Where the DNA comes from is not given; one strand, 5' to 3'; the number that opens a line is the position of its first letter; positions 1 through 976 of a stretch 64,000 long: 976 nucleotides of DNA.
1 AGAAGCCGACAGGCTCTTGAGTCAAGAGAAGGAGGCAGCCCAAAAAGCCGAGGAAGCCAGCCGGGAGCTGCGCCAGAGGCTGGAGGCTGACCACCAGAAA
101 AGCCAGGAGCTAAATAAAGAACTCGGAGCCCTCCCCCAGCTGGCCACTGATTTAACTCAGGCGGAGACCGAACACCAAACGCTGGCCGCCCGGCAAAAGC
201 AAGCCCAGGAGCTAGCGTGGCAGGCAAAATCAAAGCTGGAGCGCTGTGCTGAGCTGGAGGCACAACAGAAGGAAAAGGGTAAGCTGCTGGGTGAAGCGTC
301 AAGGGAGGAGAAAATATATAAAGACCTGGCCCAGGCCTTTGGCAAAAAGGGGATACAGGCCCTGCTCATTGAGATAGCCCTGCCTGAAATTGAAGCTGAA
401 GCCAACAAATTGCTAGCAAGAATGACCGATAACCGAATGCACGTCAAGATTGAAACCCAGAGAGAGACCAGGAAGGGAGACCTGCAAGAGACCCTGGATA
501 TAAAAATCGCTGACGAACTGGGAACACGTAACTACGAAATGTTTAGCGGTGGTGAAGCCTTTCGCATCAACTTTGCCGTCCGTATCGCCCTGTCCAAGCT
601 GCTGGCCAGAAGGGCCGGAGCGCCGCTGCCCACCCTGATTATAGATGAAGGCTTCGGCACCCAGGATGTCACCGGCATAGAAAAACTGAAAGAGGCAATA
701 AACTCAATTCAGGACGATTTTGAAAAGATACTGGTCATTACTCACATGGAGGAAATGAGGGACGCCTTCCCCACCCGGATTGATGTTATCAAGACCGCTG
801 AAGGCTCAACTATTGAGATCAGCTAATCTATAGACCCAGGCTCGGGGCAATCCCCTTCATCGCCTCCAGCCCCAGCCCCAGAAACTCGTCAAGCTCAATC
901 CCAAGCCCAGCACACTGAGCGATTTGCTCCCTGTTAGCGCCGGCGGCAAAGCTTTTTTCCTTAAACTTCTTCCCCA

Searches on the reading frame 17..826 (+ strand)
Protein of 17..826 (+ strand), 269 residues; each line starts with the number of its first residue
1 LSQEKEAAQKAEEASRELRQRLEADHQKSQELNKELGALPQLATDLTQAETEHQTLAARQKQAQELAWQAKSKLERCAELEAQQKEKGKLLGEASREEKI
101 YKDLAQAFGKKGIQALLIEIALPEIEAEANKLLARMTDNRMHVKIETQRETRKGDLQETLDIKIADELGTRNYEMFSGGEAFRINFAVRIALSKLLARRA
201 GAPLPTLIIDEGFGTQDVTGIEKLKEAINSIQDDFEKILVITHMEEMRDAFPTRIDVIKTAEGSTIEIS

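Call 37: search_protein_families(library=pfam, proteins=[window:17-826:+], max_evalue=0.00001)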
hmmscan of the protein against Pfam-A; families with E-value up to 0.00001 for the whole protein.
window:17-826:+ (269 aa): 1 family
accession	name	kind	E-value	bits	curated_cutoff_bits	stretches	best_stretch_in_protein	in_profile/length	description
PF13558.12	SbcC_Walker_B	-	5.3e-06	27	27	0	137-227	4-87/90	SbcC/RAD50-like, Walker B motif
